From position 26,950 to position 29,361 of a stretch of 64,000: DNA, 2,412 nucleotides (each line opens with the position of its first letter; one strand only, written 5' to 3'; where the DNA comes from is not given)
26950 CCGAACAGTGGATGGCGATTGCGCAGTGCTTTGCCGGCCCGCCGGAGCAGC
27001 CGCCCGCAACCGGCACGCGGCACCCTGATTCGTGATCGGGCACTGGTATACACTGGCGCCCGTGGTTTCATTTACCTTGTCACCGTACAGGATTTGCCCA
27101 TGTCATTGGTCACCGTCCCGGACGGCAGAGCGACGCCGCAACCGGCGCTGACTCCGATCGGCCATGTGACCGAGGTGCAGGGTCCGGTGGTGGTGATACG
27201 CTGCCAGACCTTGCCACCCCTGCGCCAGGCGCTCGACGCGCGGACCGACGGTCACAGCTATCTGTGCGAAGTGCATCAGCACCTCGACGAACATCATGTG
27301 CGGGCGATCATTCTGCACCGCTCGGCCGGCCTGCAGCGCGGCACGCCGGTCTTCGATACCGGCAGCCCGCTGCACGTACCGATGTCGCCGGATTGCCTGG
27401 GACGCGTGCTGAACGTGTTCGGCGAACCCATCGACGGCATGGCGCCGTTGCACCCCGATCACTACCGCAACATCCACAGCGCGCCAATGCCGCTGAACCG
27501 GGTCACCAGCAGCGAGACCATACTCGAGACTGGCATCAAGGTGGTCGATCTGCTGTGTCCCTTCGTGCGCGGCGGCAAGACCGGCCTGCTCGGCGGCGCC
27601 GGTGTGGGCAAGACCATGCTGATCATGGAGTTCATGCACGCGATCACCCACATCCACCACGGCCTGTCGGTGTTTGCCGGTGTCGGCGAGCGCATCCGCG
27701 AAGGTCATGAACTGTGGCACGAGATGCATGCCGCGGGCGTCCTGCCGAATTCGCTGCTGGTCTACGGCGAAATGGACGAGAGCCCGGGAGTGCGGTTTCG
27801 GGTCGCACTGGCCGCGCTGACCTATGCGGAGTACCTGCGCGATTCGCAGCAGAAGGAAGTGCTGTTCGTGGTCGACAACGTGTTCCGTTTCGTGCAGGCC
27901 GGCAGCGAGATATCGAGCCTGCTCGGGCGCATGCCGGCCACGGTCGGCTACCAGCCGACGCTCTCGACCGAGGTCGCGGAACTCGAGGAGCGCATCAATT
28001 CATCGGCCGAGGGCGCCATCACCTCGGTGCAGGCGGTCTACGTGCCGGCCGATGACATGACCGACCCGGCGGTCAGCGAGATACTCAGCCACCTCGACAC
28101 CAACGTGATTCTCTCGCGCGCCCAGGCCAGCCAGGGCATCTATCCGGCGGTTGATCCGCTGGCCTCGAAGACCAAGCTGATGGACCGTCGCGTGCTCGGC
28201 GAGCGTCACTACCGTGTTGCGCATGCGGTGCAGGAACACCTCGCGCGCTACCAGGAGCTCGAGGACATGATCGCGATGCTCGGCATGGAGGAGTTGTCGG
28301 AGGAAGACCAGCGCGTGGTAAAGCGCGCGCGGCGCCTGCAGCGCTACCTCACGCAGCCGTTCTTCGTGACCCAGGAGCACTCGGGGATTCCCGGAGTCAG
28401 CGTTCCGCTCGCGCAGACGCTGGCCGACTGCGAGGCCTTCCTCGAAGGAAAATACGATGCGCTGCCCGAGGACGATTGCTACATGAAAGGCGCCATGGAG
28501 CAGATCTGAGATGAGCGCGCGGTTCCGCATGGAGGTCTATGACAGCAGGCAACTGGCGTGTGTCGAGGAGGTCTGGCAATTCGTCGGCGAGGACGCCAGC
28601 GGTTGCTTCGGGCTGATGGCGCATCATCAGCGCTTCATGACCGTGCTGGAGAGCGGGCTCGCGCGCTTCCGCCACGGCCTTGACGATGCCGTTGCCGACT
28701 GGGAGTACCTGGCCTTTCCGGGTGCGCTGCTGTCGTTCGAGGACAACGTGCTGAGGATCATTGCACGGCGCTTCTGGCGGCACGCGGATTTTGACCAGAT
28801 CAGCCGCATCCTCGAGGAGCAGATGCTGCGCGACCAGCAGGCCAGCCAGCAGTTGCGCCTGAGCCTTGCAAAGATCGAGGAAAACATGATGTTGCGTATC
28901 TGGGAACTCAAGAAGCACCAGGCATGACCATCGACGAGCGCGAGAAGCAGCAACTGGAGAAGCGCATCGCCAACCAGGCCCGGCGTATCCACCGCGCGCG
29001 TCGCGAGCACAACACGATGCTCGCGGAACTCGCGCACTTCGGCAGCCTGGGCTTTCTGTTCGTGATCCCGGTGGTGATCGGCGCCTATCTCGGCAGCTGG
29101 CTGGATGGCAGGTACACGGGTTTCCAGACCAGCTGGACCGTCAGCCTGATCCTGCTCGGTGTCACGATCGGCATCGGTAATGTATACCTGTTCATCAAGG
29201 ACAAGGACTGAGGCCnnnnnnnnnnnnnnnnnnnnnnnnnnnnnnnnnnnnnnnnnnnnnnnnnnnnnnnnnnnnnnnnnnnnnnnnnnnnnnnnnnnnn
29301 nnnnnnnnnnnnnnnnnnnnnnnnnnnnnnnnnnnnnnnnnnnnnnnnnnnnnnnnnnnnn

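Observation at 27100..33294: Complete alternative N-type F1Fo ATPase operon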

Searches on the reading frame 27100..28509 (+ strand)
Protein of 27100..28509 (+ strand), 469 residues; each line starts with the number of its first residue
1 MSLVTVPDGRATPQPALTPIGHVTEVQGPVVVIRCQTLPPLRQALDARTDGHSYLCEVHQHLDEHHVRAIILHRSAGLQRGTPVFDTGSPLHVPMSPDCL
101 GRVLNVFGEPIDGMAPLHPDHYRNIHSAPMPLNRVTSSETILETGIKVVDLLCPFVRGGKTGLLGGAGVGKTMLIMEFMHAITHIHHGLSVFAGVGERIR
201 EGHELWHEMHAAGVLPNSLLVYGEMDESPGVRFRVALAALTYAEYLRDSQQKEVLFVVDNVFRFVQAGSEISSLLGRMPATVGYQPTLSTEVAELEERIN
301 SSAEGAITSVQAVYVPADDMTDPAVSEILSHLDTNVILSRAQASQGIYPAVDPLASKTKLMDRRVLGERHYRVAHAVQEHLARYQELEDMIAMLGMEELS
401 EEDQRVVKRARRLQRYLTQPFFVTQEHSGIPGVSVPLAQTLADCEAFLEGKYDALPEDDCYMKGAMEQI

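Call 5: search_protein_families(library=ncbifam, proteins=[window:27100-28509:+], max_evalue=0.01)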
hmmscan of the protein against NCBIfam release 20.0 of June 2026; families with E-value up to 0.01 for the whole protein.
window:27100-28509:+ (469 aa): 35 families (the best 25 are shown)
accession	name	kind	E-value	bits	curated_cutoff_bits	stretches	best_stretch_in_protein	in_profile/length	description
TIGR03305.1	alt_F1F0_F1_bet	exception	1.3e-175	584.5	752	1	21-467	1-447/449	alternate F1F0 ATPase, F1 subunit beta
TIGR01039.1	atpD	equivalog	2.3e-175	583.9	462.85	1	21-468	3-454/462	F0F1 ATP synthase subunit beta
NF045858.1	glide_MMOB1670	exception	2e-137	459.7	850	1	21-468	230-685/705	MMOB1670 family gliding motility ATPase complex subunit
NF045934.1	MSC_0618_beta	exception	8.1e-115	384.2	570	1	30-458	10-440/451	MSC_0618 family F1-like ATPase beta subunit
TIGR03496.1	FliI_clade1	equivalog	1.6e-68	231.4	619.1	1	21-420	1-397/414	flagellar protein export ATPase FliI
TIGR01026.1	fliI_yscN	subfamily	7e-67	226.1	379.5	1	18-421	22-422/440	FliI/YscN family ATPase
TIGR03498.1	FliI_clade3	equivalog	9.6e-64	215.6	587.45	1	21-419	1-399/418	flagellar protein export ATPase FliI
TIGR02546.1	III_secr_ATP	equivalog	1e-63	215.6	604.75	1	52-420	39-404/423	type III secretion system ATPase SctN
TIGR03497.1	FliI_clade2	equivalog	3.3e-58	197.6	629.8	1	48-419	28-394/413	flagellar protein export ATPase FliI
NF005391.0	PRK06936.1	equivalog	1.5e-56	192.1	657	1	63-419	67-419/439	type III secretion system ATPase SctN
NF006575.0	PRK09099.1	subfamily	7.8e-55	186.4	706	1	76-420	83-423/443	type III secretion system ATPase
NF005295.0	PRK06820.1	equivalog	2.1e-54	185.2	690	1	14-428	24-423/440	EscN/YscN/HrcN family type III secretion system ATPase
NF003235.0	PRK04196.1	subfamily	9.3e-49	166.4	349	1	22-419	8-416/462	V-type ATP synthase subunit B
NF006012.0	PRK08149.1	equivalog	2.3e-48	165.2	594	1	71-421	63-413/431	type III secretion system ATPase SctN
NF006290.1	PRK08472.1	equivalog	5.4e-48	163.9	644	1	77-420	76-415/433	flagellar protein export ATPase FliI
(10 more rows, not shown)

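Call 6: search_protein_families(library=pfam, proteins=[window:27100-28509:+], max_evalue=0.01)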
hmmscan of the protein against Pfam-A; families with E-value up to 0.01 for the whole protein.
window:27100-28509:+ (469 aa): 3 families
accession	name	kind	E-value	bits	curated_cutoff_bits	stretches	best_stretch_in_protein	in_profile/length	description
PF00006.31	ATP-synt_ab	-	1.3e-66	224.8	29.5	1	145-356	1-211/213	ATP synthase alpha/beta family, nucleotide-binding domain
PF22919.1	ATP-synt_VA_C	-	3.7e-13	49.8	24.7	1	366-425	8-68/101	C-terminal domain of V and A type ATP synthase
PF02874.29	ATP-synt_ab_N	-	1.1e-07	32.7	20.9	1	23-88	1-69/69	ATP synthase alpha/beta family, beta-barrel domain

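Call 13: find_encoding_contigs(protein=window:27100-28509:+, flank=10000, max_places=6)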
Protein window:27100-28509:+ (469 aa): 24 contigs read that carry it; 4 places shown.
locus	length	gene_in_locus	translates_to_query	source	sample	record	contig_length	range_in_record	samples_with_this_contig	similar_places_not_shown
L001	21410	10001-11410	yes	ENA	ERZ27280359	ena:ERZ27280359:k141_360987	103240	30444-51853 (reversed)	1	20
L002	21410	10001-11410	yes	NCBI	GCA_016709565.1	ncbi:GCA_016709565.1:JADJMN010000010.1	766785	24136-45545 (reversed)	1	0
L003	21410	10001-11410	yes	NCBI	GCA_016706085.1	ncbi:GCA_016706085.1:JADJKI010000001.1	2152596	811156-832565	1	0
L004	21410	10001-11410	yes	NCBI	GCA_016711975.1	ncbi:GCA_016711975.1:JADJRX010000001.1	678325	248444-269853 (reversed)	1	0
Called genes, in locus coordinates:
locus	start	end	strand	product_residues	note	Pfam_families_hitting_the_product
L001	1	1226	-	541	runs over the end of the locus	PF09721:Exosortase_EpsH, PF02517:Rce1-like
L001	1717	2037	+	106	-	PF27847:VPEID-CTERM (weak)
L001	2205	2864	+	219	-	-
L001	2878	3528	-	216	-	PF00440:TetR_N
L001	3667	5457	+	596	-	PF07287:AtuA, PF23544:AtuA_ferredoxin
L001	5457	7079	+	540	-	PF01039:Carboxyl_trans, PF03255:ACCA (faint)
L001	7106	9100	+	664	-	PF00289:Biotin_carb_N, PF02222:ATP-grasp (weak), PF02786:CPSase_L_D2, PF07478:Dala_Dala_lig_C, PF02785:Biotin_carb_C, PF00364:Biotin_lipoyl, PF25973:BSH_CzcB (faint)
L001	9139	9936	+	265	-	PF11716:MDMPI_N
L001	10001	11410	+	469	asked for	PF02874:ATP-synt_ab_N (weak), PF00006:ATP-synt_ab, PF22919:ATP-synt_VA_C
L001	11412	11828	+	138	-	PF02823:ATP-synt_DE_N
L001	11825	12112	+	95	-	PF09527:ATPase_gene1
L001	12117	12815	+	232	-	PF00119:ATP-synt_A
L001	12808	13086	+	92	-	PF00137:ATP-synt_C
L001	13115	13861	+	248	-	PF00430:ATP-synt_B, PF00213:OSCP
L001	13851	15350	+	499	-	PF02874:ATP-synt_ab_N (weak), PF00006:ATP-synt_ab, PF00306:ATP-synt_ab_C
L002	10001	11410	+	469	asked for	PF02874:ATP-synt_ab_N (weak), PF00006:ATP-synt_ab, PF22919:ATP-synt_VA_C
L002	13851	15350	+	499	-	PF02874:ATP-synt_ab_N (weak), PF00006:ATP-synt_ab, PF00306:ATP-synt_ab_C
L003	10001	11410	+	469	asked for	PF02874:ATP-synt_ab_N (weak), PF00006:ATP-synt_ab, PF22919:ATP-synt_VA_C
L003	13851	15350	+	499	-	PF02874:ATP-synt_ab_N (weak), PF00006:ATP-synt_ab, PF00306:ATP-synt_ab_C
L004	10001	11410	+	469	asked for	PF02874:ATP-synt_ab_N (weak), PF00006:ATP-synt_ab, PF22919:ATP-synt_VA_C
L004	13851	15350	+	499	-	PF02874:ATP-synt_ab_N (weak), PF00006:ATP-synt_ab, PF00306:ATP-synt_ab_C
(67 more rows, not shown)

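Call 30: list_cluster_members(proteins=[window:27100-28509:+, window:30950-32449:+, window:29907-30185:+, window:30214-30960:+])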
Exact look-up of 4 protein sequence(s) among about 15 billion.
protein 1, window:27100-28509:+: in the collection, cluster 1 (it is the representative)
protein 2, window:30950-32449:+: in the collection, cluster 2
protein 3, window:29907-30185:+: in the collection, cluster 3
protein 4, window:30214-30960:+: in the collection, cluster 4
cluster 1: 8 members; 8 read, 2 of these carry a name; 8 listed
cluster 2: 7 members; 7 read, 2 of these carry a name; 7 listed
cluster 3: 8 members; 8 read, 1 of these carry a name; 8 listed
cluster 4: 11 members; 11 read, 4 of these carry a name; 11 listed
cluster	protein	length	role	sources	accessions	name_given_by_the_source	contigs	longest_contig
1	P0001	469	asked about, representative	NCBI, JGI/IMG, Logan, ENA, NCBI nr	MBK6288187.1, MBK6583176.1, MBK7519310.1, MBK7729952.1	MAG: F0F1 ATP synthase subunit beta [Gammaproteobacteria bacterium] | F-type H+-transporting ATPase subunit beta | F0F1 ATP synthase subunit beta [Gammaproteobacteria bacterium]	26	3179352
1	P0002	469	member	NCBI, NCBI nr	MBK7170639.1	MAG: F0F1 ATP synthase subunit beta [Gammaproteobacteria bacterium] | F0F1 ATP synthase subunit beta [Gammaproteobacteria bacterium]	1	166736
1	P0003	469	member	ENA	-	-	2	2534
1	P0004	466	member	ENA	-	-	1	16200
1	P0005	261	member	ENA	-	-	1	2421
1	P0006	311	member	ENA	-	-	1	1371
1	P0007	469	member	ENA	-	-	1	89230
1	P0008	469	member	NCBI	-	-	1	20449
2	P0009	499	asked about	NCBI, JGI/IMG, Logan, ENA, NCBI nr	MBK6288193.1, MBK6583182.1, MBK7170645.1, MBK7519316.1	MAG: F0F1 ATP synthase subunit alpha [Pseudomonadales bacterium] | F-type H+-transporting ATPase subunit alpha | F0F1 ATP synthase subunit alpha [Gammaproteobacteria bacterium]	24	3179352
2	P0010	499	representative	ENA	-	-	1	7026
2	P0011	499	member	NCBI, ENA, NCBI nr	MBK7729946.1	MAG: F0F1 ATP synthase subunit alpha [Gammaproteobacteria bacterium] | F0F1 ATP synthase subunit alpha [Gammaproteobacteria bacterium]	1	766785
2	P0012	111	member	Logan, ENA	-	-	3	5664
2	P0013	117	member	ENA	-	-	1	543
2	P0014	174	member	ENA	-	-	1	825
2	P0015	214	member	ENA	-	-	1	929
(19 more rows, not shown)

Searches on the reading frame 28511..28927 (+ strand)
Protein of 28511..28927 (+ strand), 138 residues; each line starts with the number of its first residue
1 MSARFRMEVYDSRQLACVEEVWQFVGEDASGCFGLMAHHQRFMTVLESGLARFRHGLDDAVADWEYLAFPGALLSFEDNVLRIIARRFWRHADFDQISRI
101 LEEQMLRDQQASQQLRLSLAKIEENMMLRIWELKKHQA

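Call 5: search_protein_families(library=ncbifam, proteins=[window:28511-28927:+], max_evalue=0.01)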
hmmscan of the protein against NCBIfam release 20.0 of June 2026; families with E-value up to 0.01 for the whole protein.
window:28511-28927:+ (138 aa): 6 families
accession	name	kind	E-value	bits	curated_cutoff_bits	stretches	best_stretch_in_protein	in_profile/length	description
NF004871.0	PRK06228.1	equivalog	2e-09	37.4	135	1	15-135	16-132/133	F0F1 ATP synthase subunit epsilon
TIGR03166.1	alt_F1F0_F1_eps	hypoth_equivalog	5.3e-08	32.8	100.1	1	19-129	15-121/122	alternate F1F0 ATPase, F1 subunit epsilon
NF009981.0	PRK13447.1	equivalog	1.2e-07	31.5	160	1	18-122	19-120/151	F0F1 ATP synthase subunit epsilon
TIGR01216.1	ATP_synt_epsi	equivalog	5.7e-05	23.1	67.25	1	27-123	24-116/130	ATP synthase F1 subunit epsilon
NF001851.0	PRK00571.2-4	equivalog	0.0017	18.4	131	1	1-93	1-89/135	F0F1 ATP synthase subunit epsilon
NF001847.0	PRK00571.1-4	equivalog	0.0033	17.1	135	1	27-125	26-120/139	F0F1 ATP synthase subunit epsilon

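Call 6: search_protein_families(library=pfam, proteins=[window:28511-28927:+], max_evalue=0.01)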
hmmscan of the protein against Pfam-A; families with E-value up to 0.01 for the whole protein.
window:28511-28927:+ (138 aa): 1 family
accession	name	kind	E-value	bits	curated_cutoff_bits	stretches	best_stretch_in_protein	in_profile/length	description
PF02823.21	ATP-synt_DE_N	-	9.6e-08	32.4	27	1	8-87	4-79/80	ATP synthase, Delta/Epsilon chain, beta-sandwich domain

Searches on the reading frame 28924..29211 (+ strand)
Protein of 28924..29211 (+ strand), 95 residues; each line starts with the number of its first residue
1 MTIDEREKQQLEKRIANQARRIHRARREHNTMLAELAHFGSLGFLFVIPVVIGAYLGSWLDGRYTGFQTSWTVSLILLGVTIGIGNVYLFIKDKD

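Call 5: search_protein_families(library=ncbifam, proteins=[window:28924-29211:+], max_evalue=0.01)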
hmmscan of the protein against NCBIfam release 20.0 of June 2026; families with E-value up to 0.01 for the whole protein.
window:28924-29211:+ (95 aa): 1 family
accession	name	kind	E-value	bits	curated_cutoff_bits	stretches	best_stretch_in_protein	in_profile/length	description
TIGR02230.1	ATPase_gene1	hypoth_equivalog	4.2e-14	52.6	46.7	1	7-93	12-98/100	putative F0F1-ATPase subunit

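Call 6: search_protein_families(library=pfam, proteins=[window:28924-29211:+], max_evalue=0.01)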
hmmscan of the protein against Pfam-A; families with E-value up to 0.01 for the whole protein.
window:28924-29211:+ (95 aa): 1 family
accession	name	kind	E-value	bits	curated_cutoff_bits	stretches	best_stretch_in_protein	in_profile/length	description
PF09527.15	ATPase_gene1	-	2.6e-12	47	26.6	1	36-88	1-52/54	Putative F0F1-ATPase subunit Ca2+/Mg2+ transporter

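Call 77: search_protein_families(library=pfam, proteins=[window:28924-29211:+], max_evalue=0.01)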
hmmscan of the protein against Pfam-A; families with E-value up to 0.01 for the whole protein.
window:28924-29211:+ (95 aa): 1 family
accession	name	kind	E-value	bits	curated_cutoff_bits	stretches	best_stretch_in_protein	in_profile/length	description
PF09527.15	ATPase_gene1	-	2.6e-12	47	26.6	1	36-88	1-52/54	Putative F0F1-ATPase subunit Ca2+/Mg2+ transporter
